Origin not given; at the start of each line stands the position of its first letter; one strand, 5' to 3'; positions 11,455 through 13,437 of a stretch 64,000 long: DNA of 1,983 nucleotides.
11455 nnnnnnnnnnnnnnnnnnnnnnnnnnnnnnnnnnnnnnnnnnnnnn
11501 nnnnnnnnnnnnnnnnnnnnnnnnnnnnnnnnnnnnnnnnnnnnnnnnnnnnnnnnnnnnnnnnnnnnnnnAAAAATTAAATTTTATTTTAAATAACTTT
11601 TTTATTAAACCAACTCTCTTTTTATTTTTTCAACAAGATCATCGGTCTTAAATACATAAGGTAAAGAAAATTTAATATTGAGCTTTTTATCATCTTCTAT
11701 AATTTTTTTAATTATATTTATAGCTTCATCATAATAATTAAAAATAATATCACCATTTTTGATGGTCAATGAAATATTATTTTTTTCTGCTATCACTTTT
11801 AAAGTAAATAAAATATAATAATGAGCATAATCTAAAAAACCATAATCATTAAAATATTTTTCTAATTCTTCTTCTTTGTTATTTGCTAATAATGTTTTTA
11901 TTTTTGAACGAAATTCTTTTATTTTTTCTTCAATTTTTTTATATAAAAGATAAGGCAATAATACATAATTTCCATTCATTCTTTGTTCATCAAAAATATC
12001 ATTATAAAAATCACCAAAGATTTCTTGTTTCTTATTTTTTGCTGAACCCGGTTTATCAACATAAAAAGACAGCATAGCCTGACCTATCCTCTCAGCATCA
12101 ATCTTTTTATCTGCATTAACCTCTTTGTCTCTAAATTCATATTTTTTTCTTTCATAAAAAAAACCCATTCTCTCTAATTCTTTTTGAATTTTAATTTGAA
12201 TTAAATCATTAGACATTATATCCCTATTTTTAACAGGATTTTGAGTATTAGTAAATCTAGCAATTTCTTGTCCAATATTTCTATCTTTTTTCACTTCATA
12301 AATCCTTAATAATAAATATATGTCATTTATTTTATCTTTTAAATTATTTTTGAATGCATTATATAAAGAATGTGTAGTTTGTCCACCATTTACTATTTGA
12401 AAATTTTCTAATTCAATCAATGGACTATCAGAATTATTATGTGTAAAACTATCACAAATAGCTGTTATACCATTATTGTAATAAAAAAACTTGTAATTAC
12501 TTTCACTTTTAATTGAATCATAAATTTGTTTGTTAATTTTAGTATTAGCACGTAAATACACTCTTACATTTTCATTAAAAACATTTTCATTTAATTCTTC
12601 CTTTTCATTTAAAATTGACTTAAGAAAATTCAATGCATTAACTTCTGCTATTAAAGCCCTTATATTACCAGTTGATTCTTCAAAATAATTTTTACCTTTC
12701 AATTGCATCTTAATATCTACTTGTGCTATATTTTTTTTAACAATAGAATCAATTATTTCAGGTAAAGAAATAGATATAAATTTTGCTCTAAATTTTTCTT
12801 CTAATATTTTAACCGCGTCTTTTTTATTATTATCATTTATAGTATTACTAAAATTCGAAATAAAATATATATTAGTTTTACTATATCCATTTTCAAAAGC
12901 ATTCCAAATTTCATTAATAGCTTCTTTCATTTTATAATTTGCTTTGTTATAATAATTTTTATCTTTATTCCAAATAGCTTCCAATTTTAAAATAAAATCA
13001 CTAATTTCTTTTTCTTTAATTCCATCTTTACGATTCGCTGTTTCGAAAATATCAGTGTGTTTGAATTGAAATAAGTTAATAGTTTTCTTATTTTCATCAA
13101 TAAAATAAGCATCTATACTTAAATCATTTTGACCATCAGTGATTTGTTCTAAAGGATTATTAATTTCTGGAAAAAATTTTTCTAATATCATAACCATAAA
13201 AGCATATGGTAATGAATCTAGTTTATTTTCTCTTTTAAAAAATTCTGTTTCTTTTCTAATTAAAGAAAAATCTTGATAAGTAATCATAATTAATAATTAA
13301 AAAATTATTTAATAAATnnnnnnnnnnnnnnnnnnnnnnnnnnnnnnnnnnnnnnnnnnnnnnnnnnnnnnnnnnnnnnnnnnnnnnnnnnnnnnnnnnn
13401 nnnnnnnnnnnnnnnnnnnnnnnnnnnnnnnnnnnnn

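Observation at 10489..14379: Defence-type module: GmrSD-like DUF262-HNH nuclease + AIPR-like Abi protein + small NPPF adenine methyltransferase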

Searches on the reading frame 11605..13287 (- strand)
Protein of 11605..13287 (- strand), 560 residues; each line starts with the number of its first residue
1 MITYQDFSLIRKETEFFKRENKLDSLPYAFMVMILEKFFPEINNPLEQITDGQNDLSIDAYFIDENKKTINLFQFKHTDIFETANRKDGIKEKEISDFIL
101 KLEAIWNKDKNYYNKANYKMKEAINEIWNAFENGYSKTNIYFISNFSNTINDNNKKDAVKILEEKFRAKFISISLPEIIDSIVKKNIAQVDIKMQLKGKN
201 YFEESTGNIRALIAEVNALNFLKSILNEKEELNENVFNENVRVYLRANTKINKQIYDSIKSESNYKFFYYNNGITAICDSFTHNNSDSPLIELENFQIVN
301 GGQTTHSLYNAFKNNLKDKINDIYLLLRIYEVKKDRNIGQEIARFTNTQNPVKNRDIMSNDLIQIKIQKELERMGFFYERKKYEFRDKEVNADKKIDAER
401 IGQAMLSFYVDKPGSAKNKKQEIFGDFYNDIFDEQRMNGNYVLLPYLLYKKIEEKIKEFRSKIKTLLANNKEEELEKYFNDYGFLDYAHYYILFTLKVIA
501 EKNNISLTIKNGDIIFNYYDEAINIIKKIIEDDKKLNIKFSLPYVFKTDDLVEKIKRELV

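Call 3: search_protein_families(library=pfam, proteins=[window:11605-13287:-], max_evalue=0.01)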
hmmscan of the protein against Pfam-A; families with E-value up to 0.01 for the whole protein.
window:11605-13287:- (560 aa): 1 family
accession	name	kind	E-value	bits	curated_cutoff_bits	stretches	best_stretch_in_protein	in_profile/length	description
PF10592.14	AIPR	-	7.7e-49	167.4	25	1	237-532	1-302/308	AIPR protein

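Call 4: search_protein_families(library=padloc, proteins=[window:11605-13287:-], max_evalue=0.01)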
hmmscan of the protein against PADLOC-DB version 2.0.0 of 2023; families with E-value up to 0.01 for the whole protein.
window:11605-13287:- (560 aa): 1 family
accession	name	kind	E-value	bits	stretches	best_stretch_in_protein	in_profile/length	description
PDLC02357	AbiU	-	2.9e-54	183.2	1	34-559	29-534/537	AbiU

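Call 5: search_protein_families(library=ncbifam, proteins=[window:11605-13287:-], max_evalue=0.01)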
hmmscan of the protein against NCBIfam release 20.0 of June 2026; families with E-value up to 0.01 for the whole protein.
window:11605-13287:- (560 aa): 1 family
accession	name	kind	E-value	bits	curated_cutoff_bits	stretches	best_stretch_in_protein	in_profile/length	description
NF041935.1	MzaE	equivalog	4.1e-17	61.9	1050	1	231-369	238-383/593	MZA anti-phage system associated AIPR family protein MzaE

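Call 8: search_solved_structures(query=window:11605-13287:-, max_evalue=1)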
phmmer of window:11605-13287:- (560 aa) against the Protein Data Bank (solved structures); distinct sequences matched with E-value up to 1: 0.

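Call 25: find_homologous_proteins(query=window:11605-13287:-, max_evalue=1e-10)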
Query window:11605-13287:- (560 aa): 929 proteins with E <= 1e-10 among 8000 candidates; the best 120 are listed.
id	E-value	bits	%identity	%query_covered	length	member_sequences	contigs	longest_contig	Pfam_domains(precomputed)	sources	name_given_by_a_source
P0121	0.0e+0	1204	100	100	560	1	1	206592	PF10592.15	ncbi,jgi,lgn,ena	ncbi:MAG: AIPR family protein [Patescibacteria group bacterium]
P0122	3.2e-224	764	64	99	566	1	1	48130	PF10592.15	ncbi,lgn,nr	ncbi:AIPR family protein [bacterium]|nr:AIPR family protein [bacterium]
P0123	3.9e-224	763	63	100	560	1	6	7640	PF10592.15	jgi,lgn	jgi:hypothetical protein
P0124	3.9e-223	760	62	100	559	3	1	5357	PF10592.15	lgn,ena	-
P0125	3.8e-222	757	64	100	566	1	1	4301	PF10592.15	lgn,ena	-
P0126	1.2e-219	749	64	100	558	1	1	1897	PF10592.15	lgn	-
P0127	2.1e-219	748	63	99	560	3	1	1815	PF10592.15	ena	-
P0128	2.8e-212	724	61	100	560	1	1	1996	PF10592.15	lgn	-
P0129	2.1e-205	702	59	99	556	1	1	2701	PF10592.15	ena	-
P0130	3.8e-204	697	57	100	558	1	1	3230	PF10592.15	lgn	-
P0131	7.8e-202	690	59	100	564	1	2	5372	PF10592.15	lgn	-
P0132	1.6e-201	689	59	100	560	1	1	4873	PF10592.15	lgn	-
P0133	7.5e-196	670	56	100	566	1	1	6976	PF10592.15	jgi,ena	-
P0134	1.3e-195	669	58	100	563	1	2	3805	PF10592.15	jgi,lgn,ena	-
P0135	1.6e-195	669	56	100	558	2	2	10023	PF10592.15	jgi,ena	-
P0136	1.8e-195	669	56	100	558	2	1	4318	PF10592.15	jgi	-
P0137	2.3e-193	662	57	100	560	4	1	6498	PF10592.15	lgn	-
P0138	2.6e-193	662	56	100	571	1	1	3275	PF10592.15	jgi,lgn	jgi:hypothetical protein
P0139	1.4e-192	659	57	99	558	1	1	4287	PF10592.15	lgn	-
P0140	4.8e-192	658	57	99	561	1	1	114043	PF10592.15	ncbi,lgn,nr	ncbi:MAG: AIPR family protein [Patescibacteria group bacterium]|nr:AIPR family protein [Patescibacte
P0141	7.9e-192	657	56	100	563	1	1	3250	PF10592.15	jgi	jgi:hypothetical protein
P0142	8.9e-192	657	56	100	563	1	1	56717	PF10592.15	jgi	jgi:hypothetical protein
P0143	3.5e-191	655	56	100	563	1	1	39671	PF10592.15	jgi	jgi:hypothetical protein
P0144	2.3e-190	652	56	100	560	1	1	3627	PF10592.15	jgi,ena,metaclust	metaclust:\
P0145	4.4e-188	644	57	100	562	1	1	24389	PF10592.15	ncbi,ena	-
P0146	1.1e-187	643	56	99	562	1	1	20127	PF10592.15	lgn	-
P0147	1.9e-187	642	57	100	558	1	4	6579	PF10592.15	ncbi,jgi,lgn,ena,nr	ncbi:MAG: AIPR family protein [Candidatus Pacebacteria bacterium]|nr:AIPR family protein [Candidatus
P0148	3.0e-186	638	55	100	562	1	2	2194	PF10592.15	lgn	-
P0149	1.6e-184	633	54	100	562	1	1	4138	PF10592.15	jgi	jgi:hypothetical protein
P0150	2.6e-176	606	52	100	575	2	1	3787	PF10592.15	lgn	-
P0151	1.0e-163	564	50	100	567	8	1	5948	PF10592.15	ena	-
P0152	2.0e-161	556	49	100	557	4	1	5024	PF10592.15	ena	-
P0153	3.8e-154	532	47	100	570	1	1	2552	PF10592.15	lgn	-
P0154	5.3e-153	529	48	100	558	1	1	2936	PF10592.15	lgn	-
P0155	9.6e-151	521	66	65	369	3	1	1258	PF10592.15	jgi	jgi:hypothetical protein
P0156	6.3e-150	519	45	99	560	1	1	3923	PF10592.15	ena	-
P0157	2.8e-149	516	59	75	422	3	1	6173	PF10592.15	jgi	-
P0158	3.7e-147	509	45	100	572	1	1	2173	PF10592.15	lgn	-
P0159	2.3e-139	484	58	71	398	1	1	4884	PF10592.15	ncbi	ncbi:MAG: AIPR family protein, partial [candidate division WOR-3 bacterium]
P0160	1.1e-125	439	38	99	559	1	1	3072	PF10592.15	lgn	-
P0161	2.3e-122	428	41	100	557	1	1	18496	PF10592.15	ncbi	-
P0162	9.1e-122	426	41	100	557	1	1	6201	PF10592.15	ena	-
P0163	1.6e-118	415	40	100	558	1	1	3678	PF10592.15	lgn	-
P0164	5.7e-112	393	40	100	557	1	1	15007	PF10592.15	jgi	jgi:hypothetical protein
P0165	4.8e-105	370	38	99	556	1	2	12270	PF10592.15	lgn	-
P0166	7.5e-105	370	41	99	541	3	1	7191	PF10592.15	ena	-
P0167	9.7e-105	369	39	99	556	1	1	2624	PF10592.15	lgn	-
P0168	1.2e-104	369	36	98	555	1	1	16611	PF10592.15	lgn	-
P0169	2.3e-104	368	38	99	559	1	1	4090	PF10592.15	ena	-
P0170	4.4e-104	367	38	100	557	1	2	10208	PF10592.15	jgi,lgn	jgi:hypothetical protein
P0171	2.3e-103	365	38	98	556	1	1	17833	PF10592.15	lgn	-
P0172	8.2e-98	347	38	95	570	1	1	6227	PF10592.15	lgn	-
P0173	2.7e-96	342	38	99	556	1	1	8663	PF10592.15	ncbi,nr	ncbi:MAG: AIPR family protein [Candidatus Ratteibacteria bacterium]|nr:AIPR family protein [Candidat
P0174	2.5e-92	329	38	99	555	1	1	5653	PF10592.15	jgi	jgi:hypothetical protein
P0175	3.8e-92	328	39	99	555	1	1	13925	PF10592.15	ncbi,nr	ncbi:MAG: AIPR family protein [Candidatus Stahlbacteria bacterium]|nr:AIPR family protein [Candidatu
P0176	7.8e-92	327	35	98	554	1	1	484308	PF10592.15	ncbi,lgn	-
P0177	4.0e-89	318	38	99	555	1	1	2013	PF10592.15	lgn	-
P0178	1.1e-85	307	39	81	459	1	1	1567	PF10592.15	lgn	-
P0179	5.1e-85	304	35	92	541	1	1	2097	PF10592.15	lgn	-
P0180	1.1e-84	303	35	90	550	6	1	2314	PF10592.15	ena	-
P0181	6.4e-83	297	33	95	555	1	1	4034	PF10592.15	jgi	jgi:hypothetical protein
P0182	3.0e-82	295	35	97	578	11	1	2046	PF10592.15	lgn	-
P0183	4.0e-82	295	37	94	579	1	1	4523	PF10592.15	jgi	jgi:hypothetical protein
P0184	1.5e-81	293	32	90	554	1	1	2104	PF10592.15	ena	-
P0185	3.4e-81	292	34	97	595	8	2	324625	PF10592.15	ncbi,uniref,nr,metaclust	ncbi:AIPR family protein [Bacillus cereus]|uniref:AIPR family protein n=1 Tax=Bacillus cereus TaxID=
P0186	5.6e-81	291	37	95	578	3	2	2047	PF10592.15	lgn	-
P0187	1.4e-80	290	36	96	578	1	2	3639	PF10592.15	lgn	-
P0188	3.5e-80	288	34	96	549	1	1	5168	PF10592.15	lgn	-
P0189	8.3e-80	287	35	98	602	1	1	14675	PF10592.15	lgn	-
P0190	1.5e-79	286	35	89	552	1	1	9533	PF10592.15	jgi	jgi:AIPR protein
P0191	1.8e-79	286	34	91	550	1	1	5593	PF10592.15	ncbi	ncbi:MAG: AIPR family protein [Desulfobaccales bacterium]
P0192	2.2e-79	286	34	95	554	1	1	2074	PF10592.15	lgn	-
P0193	6.1e-79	284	34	91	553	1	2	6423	PF10592.15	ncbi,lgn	-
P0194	6.1e-79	284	34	89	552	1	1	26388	PF10592.15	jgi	jgi:hypothetical protein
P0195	7.2e-79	284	35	91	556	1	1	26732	PF10592.15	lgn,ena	-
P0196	1.1e-78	283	35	94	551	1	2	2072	PF10592.15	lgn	-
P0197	1.4e-78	283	33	91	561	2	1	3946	PF10592.15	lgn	-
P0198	2.9e-78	282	35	89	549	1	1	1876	PF10592.15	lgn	-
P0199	3.0e-78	282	34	94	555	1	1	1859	PF10592.15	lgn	-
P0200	5.4e-78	281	34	97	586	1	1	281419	PF10592.15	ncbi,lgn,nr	ncbi:MAG: hypothetical protein DCE90_01830 [Pseudanabaena sp.]|nr:MAG: hypothetical protein DCE90_01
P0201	5.9e-78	281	35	77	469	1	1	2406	PF10592.15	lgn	-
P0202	6.1e-78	281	32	96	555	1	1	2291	PF10592.15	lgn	-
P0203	1.2e-77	280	34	95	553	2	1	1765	PF10592.15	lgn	-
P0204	1.3e-77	280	35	96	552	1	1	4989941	PF10592.15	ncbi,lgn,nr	ncbi:MAG: AIPR family protein [Anaerolineales bacterium]|nr:AIPR family protein [Anaerolineales bact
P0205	1.9e-77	279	34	96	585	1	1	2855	PF10592.15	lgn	-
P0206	2.2e-77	279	34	91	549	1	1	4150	PF10592.15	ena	-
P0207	3.2e-77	279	34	94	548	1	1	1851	PF10592.15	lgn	-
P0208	3.4e-77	279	34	94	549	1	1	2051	PF10592.15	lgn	-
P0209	4.1e-77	278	33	94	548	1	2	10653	PF10592.15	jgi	-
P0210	4.4e-77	278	35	91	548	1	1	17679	PF10592.15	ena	-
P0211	4.6e-77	278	32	95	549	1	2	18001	PF10592.15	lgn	-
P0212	6.5e-77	278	35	95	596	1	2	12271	PF10592.15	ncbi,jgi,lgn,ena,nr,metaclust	ncbi:MAG: hypothetical protein A3J83_05745 [Elusimicrobia bacterium RIFOXYA2_FULL_40_6]|nr:MAG: hypo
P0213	8.3e-77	277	33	95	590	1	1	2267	PF10592.15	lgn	-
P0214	1.1e-76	277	35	95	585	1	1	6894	PF10592.15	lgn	-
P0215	1.4e-76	277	36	91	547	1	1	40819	PF10592.15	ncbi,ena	-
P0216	1.5e-76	276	35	96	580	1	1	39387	PF10592.15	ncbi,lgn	-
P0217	1.7e-76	276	34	96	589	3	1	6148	PF10592.15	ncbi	-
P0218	1.8e-76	276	32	94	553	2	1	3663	PF10592.15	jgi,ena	-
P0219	1.8e-76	276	31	95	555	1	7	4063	PF10592.15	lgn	-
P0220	1.9e-76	276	34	96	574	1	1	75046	PF10592.15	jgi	-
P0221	1.9e-76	276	34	94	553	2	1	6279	PF10592.15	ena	-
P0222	1.9e-76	276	33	95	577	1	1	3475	PF10592.15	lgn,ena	-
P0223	2.4e-76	276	35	96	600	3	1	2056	PF10592.15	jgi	-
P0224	3.2e-76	275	34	92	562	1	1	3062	PF10592.15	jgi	jgi:hypothetical protein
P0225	3.9e-76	275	34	95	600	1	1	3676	PF10592.15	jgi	jgi:hypothetical protein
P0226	5.2e-76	275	35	95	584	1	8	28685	PF10592.15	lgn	-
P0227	6.9e-76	274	34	90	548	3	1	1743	PF10592.15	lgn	-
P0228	1.1e-75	274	34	97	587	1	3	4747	PF10592.15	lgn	-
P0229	1.2e-75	273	34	94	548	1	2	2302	PF10592.15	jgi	jgi:hypothetical protein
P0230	1.5e-75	273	34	93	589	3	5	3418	PF10592.15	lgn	-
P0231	1.6e-75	273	33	95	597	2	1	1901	PF10592.15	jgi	jgi:hypothetical protein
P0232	1.6e-75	273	35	95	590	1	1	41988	PF10592.15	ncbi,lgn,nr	ncbi:MAG: AIPR family protein [Candidatus Aminicenantes bacterium]|nr:AIPR family protein [Candidatu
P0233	4.0e-75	272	35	99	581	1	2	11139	PF10592.15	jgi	jgi:AIPR protein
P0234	4.1e-75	272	34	89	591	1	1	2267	PF10592.15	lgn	-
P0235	5.0e-75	271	35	88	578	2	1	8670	PF10592.15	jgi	jgi:uncharacterized protein YneF (UPF0154 family)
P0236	5.2e-75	271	36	98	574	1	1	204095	PF10592.15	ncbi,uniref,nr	ncbi:AIPR family protein [Coleofasciculus sp. FACHB-129]|uniref:AIPR family protein n=1 Tax=Cyanophy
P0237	6.8e-75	271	34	94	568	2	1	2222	PF10592.15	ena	-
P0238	9.9e-75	270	33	91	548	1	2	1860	PF10592.15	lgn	-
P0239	1.2e-74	270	34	95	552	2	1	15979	PF10592.15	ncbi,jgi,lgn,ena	ncbi:MAG: AIPR family protein [Desulfobacteria bacterium]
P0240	1.7e-74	270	33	94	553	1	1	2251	PF10592.15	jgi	-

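Call 26: find_encoding_contigs(protein=P0122, flank=5000, max_places=2)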
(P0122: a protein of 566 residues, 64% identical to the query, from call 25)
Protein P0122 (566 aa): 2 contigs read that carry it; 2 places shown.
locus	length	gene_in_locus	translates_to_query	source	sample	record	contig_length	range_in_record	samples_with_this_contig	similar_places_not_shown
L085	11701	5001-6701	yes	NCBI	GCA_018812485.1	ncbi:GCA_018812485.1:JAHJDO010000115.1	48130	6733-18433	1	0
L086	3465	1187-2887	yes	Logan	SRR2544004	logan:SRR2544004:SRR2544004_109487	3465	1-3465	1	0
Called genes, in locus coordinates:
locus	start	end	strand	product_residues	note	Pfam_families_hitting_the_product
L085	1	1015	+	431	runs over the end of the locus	PF01979:Amidohydro_1, PF12890:DHOase, PF07969:Amidohydro_3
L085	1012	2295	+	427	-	PF07690:MFS_1 (weak), PF12832:MFS_1_like, PF07690:MFS_1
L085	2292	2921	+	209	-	-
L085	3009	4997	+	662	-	PF12564:TypeIII_RM_meth, PF01555:N6_N4_Mtase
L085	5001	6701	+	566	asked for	PF10592:AIPR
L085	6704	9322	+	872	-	PF00270:DEAD (weak), PF04851:ResIII, PF18766:SWI2_SNF2 (weak), PF27159:HI_1054_N, PF27365:HI_1054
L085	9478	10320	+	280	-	PF00175:NAD_binding_1, PF10418:DHODB_Fe-S_bind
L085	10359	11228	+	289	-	PF01180:DHO_dh, PF01207:Dus (faint), PF03060:NMO (weak), PF00977:His_biosynth (weak)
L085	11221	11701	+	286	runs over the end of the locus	PF00288:GHMP_kinases_N, PF08544:GHMP_kinases_C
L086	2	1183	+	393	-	?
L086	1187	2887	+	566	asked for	PF10592:AIPR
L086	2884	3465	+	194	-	?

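Call 27: find_encoding_contigs(protein=P0140, flank=5000, max_places=2)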
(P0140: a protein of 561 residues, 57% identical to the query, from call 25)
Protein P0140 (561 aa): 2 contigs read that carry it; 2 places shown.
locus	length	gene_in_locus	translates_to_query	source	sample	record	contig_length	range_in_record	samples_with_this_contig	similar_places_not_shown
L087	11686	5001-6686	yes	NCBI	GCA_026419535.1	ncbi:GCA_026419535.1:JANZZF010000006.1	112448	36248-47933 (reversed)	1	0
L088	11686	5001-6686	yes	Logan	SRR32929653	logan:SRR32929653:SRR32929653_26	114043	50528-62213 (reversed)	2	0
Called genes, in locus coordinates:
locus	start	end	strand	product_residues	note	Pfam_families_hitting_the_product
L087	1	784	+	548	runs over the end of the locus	PF00118:Cpn60_TCP1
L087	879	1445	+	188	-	PF04011:LemA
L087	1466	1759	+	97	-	PF18893:DUF5652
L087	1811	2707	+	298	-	PF01435:Peptidase_M48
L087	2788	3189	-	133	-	PF09685:MamF_MmsF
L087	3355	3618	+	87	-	PF01541:GIY-YIG, PF10544:T5orf172 (weak)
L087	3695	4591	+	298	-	-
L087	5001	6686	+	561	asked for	PF10592:AIPR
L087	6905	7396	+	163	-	PF00856:SET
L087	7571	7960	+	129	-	-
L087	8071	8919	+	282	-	PF04471:Mrr_cat, PF22722:NA-iREase1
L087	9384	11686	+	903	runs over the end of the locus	PF07953:Toxin_R_bind_N, PF13385:Laminin_G_3, PF00884:Sulfatase, PF01663:Phosphodiest (weak), PF16347:SGSH_C, PF01471:PG_binding_1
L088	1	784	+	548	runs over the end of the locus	PF00118:Cpn60_TCP1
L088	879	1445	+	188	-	PF04011:LemA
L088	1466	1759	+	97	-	PF18893:DUF5652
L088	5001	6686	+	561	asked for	PF10592:AIPR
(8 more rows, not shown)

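Call 28: find_encoding_contigs(protein=P0142, flank=5000, max_places=2)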
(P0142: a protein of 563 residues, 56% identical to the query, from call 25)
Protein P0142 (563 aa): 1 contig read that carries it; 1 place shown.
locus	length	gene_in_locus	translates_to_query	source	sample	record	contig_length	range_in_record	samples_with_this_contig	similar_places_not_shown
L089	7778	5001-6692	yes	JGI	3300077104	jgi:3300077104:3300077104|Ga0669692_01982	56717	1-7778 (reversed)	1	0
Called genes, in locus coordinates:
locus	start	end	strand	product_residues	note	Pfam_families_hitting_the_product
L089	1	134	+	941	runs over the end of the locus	PF02384:N6_Mtase (faint), PF20473:MmeI_Mtase, PF01170:UPF0020 (faint), PF07669:Eco57I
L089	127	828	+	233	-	-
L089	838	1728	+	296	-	-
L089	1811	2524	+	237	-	PF13784:Fic_N, PF02661:Fic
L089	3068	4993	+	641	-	PF12564:TypeIII_RM_meth, PF01555:N6_N4_Mtase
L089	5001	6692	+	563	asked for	PF10592:AIPR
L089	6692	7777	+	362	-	?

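Call 29: find_encoding_contigs(protein=P0145, flank=5000, max_places=2)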
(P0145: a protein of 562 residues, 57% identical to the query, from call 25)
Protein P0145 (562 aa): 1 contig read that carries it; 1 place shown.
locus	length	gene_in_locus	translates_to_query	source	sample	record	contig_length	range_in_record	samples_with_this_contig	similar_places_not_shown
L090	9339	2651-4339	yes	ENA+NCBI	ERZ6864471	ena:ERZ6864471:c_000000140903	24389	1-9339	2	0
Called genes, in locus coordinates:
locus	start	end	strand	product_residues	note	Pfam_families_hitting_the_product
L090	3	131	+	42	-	?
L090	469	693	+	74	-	PF12844:HTH_19 (weak), PF13560:HTH_31 (weak), PF01381:HTH_3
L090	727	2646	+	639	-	PF12564:TypeIII_RM_meth, PF01555:N6_N4_Mtase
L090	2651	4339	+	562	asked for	PF10592:AIPR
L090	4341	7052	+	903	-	PF00270:DEAD (weak), PF04851:ResIII, PF27159:HI_1054_N, PF27365:HI_1054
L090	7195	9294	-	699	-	PF03477:ATP-cone, PF00317:Ribonuc_red_lgN, PF02867:Ribonuc_red_lgC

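Call 54: predict_structure(alignment_id=A1)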
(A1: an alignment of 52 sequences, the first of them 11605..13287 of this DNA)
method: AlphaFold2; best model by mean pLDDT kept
length: 560 residues; sequences in the alignment: 52
mean_pLDDT: 91.3   pTM: 0.86
mean pLDDT of the five models: 91.3, 90.8, 89.6, 89.1, 87.7
residues with pLDDT >= 90: 411; 70-90: 133; 50-70: 16; < 50: 0
segments of 3 or more residues with pLDDT < 50: none
pLDDT, mean of each block of 10 residues (from residue 1): 93 96 96 93 92 89 95 97 95 95 94 92 96 94 97 94 95 94 78 91 86 94 94 88 69 86 86 89 90 92 90 93 94 79 75 74 93 94 86 92 97 92 89 94 97 96 95 92 93 98 96 98 96 88 90 93
secondary structure, 60 per line:
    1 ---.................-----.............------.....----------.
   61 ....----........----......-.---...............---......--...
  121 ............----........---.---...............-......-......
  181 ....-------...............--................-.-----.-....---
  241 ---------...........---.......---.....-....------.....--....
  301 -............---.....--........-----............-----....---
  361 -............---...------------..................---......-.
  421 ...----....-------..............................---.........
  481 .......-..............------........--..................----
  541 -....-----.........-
elements in order: H4-20 H26-38 H45-48 E60-64 E69-76 H81-86 H92-106 H110-115 H118-132 E137-144 H152-166 E168-173 H175-184 E192-206 E209-217 H218-224 H234-237 H250-260 H264-270 E274-278 E280-283 E290-294 E297-300 H302-313 H317-321 E324-331 H337-348 H354-357 H362-373 E377-379 E395-397 H398-409 H413-418 H420-423 H428-431 H439-468 H472-487 H489-502 H509-516 H519-536 H542-545 H551-559
